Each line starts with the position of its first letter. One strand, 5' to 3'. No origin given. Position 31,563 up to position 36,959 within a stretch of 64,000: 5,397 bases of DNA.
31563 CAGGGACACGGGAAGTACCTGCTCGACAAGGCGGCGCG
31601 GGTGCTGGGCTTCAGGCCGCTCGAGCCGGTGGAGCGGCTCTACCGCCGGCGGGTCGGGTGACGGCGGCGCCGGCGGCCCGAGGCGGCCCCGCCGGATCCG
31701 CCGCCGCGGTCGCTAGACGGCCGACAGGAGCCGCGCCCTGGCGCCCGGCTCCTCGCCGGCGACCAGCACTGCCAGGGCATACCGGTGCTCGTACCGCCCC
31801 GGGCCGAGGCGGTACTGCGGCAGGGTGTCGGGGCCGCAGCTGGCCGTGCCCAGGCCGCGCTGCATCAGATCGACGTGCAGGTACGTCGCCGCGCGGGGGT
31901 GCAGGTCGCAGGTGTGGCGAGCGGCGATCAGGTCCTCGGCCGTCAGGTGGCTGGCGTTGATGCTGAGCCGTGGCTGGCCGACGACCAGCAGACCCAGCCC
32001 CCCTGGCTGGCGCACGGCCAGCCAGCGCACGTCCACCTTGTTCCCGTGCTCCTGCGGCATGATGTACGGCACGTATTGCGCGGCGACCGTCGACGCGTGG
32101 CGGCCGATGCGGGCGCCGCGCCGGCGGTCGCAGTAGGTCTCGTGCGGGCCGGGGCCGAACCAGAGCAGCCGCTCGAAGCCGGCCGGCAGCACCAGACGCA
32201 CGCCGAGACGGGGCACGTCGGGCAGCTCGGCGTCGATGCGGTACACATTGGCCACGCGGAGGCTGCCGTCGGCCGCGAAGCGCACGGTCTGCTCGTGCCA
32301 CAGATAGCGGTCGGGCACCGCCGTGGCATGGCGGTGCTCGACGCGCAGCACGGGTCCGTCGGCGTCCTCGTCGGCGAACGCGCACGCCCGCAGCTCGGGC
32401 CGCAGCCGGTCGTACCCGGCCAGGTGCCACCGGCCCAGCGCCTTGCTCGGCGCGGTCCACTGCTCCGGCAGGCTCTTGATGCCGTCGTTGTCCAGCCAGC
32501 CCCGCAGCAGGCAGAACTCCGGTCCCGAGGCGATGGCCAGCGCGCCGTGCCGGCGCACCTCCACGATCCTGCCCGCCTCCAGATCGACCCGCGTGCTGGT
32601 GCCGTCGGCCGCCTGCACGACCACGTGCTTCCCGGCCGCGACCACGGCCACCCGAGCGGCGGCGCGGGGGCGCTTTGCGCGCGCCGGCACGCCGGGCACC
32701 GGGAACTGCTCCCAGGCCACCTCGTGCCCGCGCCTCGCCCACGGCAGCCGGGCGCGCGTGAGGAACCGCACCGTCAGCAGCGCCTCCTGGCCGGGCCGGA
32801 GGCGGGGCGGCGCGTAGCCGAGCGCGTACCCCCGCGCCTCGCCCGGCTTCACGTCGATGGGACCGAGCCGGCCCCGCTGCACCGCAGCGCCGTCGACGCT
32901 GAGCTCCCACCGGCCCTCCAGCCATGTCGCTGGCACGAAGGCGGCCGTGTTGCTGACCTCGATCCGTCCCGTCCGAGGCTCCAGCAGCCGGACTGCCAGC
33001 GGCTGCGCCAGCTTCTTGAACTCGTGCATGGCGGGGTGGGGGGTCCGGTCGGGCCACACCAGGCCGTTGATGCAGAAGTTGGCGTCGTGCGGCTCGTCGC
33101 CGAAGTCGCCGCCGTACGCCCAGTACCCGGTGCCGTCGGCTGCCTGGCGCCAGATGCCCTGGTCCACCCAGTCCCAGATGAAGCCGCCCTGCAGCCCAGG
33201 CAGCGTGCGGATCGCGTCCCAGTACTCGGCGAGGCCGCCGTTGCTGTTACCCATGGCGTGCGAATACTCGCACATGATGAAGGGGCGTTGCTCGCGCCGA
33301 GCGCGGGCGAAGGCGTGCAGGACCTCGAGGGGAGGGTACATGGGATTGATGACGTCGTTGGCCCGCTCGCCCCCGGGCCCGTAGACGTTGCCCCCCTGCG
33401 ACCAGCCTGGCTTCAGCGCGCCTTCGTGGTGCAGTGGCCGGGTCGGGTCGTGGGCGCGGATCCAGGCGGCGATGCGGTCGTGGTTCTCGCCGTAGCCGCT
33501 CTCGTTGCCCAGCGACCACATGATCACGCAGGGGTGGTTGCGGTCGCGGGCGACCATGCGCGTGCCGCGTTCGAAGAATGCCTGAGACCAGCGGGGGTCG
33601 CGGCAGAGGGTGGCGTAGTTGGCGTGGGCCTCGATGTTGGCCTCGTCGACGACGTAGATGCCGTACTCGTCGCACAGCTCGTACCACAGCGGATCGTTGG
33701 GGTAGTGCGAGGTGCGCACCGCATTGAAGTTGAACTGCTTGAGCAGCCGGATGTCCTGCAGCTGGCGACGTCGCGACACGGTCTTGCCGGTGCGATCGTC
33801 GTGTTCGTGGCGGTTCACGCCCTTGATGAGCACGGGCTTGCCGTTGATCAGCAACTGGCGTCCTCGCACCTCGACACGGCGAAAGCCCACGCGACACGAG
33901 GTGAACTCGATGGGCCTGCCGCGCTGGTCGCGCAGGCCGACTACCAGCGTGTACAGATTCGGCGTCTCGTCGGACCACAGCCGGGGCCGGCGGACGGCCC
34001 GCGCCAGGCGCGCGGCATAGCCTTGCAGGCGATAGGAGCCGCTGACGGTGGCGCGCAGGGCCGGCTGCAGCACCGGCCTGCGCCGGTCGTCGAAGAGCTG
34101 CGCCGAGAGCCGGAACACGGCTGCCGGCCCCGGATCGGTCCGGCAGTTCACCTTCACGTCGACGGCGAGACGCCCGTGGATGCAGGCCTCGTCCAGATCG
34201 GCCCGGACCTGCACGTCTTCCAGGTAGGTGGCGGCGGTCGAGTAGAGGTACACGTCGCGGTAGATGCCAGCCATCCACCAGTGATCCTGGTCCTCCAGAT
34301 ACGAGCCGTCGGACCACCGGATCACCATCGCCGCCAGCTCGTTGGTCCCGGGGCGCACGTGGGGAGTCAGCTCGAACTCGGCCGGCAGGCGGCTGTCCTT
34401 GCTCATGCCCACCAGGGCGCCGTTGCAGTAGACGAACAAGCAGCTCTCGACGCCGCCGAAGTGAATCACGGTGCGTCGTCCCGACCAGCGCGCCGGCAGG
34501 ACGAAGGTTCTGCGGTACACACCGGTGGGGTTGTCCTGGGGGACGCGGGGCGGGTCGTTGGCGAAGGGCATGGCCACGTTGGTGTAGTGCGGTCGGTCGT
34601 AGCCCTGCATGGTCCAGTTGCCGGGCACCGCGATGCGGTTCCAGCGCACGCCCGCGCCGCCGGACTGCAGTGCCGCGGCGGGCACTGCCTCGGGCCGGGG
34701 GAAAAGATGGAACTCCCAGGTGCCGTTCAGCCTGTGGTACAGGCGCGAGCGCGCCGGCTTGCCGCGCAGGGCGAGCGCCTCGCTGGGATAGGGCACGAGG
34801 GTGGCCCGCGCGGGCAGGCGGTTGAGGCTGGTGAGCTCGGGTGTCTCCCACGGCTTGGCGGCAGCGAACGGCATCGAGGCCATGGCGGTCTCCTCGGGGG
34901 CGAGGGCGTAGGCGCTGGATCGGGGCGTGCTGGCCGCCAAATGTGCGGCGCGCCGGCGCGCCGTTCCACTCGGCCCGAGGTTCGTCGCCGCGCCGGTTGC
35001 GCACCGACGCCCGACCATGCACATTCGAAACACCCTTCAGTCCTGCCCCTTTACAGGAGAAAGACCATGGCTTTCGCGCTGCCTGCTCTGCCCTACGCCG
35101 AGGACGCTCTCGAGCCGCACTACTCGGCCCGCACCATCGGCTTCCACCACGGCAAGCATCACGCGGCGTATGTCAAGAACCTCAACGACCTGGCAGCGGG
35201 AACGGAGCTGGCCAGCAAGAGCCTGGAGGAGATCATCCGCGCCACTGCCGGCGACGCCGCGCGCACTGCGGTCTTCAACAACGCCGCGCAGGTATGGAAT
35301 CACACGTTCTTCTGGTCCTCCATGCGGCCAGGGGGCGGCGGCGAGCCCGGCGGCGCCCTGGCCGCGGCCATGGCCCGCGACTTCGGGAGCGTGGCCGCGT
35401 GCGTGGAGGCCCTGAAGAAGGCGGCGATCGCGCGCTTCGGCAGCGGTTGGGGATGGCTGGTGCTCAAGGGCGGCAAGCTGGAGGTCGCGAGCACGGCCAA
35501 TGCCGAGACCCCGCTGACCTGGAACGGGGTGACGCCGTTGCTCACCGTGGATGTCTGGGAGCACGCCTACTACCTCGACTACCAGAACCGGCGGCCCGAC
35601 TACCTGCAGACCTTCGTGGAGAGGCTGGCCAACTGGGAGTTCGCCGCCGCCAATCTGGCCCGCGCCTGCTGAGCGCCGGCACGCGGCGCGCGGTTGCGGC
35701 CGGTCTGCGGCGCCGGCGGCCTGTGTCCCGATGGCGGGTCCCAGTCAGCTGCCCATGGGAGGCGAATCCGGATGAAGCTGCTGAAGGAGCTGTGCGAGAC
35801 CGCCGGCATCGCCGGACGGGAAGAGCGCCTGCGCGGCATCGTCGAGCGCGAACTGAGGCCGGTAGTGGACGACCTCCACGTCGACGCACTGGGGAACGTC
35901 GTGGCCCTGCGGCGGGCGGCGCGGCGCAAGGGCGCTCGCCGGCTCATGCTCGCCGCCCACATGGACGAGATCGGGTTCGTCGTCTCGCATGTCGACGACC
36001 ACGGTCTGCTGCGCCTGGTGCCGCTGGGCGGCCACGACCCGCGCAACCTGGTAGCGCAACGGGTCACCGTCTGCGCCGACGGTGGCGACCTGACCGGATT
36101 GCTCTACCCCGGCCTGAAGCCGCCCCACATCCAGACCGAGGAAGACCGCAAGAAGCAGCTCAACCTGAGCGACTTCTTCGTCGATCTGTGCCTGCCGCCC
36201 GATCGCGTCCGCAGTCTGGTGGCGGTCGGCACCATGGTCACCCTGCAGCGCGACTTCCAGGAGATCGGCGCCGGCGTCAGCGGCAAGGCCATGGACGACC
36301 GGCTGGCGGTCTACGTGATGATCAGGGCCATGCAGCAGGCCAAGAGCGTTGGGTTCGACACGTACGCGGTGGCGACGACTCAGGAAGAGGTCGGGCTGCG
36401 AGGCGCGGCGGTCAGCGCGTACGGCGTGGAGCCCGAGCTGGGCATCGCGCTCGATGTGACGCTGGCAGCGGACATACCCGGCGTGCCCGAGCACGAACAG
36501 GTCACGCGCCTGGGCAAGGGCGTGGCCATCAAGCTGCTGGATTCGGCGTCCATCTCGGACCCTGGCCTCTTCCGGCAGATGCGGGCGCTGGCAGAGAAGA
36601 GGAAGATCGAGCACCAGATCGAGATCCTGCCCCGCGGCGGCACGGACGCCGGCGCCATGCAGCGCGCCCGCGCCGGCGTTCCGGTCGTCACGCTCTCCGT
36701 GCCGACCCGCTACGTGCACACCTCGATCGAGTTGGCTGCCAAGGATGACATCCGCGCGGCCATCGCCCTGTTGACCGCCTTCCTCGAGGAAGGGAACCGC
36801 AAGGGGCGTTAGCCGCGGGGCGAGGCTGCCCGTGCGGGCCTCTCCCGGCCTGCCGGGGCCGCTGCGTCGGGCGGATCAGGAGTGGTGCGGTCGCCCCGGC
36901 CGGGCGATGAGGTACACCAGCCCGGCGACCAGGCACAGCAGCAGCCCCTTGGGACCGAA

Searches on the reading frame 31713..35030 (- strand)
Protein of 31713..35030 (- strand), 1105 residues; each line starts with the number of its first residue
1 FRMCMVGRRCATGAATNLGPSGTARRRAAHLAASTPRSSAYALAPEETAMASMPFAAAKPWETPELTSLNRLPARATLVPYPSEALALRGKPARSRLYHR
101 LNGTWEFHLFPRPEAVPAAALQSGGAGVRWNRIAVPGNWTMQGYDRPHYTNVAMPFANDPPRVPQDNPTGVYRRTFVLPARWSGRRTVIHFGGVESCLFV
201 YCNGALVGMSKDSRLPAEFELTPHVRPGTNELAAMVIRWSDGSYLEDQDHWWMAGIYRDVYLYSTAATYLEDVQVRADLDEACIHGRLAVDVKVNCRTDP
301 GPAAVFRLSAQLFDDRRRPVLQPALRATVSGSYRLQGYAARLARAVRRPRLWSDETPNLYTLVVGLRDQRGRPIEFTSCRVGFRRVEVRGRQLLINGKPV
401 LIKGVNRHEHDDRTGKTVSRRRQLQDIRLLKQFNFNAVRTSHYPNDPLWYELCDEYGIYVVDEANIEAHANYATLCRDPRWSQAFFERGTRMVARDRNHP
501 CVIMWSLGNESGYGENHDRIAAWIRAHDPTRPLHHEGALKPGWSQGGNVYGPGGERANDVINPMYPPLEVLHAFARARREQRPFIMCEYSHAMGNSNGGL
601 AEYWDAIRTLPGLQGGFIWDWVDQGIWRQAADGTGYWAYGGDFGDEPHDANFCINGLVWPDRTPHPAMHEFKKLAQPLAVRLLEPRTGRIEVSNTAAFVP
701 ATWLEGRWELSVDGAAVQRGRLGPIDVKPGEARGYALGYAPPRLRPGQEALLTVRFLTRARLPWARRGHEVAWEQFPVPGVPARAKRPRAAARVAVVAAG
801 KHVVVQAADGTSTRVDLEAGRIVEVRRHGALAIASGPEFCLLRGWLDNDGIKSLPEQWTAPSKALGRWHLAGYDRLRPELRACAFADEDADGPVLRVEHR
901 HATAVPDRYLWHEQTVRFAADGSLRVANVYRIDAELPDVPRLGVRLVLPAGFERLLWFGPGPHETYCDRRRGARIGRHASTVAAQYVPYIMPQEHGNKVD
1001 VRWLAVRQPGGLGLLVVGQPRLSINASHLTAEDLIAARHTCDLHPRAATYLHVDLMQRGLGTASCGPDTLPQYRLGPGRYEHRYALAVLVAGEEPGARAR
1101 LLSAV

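Call 8: search_protein_families(library=pfam, proteins=[window:31713-35030:-], max_evalue=0.001)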
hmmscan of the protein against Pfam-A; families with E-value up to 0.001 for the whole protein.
window:31713-35030:- (1105 aa): 6 families
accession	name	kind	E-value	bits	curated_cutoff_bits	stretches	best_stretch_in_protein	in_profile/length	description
PF02836.23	Glyco_hydro_2_C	-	2.5e-99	332.6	21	1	386-678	1-300/302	Glycosyl hydrolases family 2, TIM barrel domain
PF02929.23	Bgal_small_N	-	3.5e-57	194.4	25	1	809-1084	3-246/248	Beta galactosidase small chain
PF02837.24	Glyco_hydro_2_N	-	1.4e-47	162.2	28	1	100-265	3-168/169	Glycosyl hydrolases family 2, sugar binding domain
PF16353.11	LacZ_4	-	1.3e-17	64.2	27.3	1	690-779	1-87/87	Beta-galactosidase, domain 4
PF00703.27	Glyco_hydro_2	-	5.8e-13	50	23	1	268-384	1-109/109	Glycosyl hydrolases family 2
PF22666.2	Glyco_hydro_2_N2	-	0.0003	21.3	27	1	170-233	50-114/167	Glycosyl hydrolase 2 galactose-binding domain-like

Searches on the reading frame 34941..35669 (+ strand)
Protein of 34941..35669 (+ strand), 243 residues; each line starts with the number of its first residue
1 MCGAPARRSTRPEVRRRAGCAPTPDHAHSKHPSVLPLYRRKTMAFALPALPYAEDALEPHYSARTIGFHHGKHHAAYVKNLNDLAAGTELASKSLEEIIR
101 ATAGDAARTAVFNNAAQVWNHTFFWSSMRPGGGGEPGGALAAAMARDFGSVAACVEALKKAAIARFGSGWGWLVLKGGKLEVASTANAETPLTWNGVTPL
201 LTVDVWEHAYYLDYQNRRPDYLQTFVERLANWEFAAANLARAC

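Call 8: search_protein_families(library=pfam, proteins=[window:34941-35669:+], max_evalue=0.001)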
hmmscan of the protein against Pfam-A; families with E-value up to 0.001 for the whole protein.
window:34941-35669:+ (243 aa): 2 families
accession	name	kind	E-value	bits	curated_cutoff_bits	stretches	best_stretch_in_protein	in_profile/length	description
PF02777.23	Sod_Fe_C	-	5.1e-35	120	20.9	1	137-237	2-101/102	Iron/manganese superoxide dismutases, C-terminal domain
PF00081.27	Sod_Fe_N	-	2.1e-29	102.3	27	1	45-128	2-81/82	Iron/manganese superoxide dismutases, alpha-hairpin domain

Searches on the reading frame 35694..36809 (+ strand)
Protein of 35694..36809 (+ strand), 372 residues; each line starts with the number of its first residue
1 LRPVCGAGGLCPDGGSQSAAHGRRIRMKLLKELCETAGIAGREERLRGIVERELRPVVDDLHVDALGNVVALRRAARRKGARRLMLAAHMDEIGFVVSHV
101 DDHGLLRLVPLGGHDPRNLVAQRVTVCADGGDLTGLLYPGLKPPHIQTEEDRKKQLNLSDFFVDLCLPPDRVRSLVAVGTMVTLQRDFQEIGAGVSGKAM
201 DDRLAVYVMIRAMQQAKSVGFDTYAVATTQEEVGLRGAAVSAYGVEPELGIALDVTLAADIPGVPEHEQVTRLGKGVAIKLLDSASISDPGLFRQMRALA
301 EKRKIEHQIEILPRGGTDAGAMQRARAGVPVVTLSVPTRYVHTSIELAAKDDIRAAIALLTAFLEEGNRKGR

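Call 8: search_protein_families(library=pfam, proteins=[window:35694-36809:+], max_evalue=0.001)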
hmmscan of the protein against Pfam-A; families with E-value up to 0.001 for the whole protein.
window:35694-36809:+ (372 aa): 3 families
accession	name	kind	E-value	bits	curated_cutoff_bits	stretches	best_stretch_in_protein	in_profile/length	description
PF05343.19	Peptidase_M42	-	1.8e-85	287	23.2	1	67-359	1-292/292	M42 glutamyl aminopeptidase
PF01546.33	Peptidase_M20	-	1e-07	32.5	24.6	1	200-365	34-205/206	Peptidase family M20/M25/M40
PF02127.20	Peptidase_M18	-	0.00069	19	24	0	266-363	330-431/432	Aminopeptidase I zinc metalloprotease (M18)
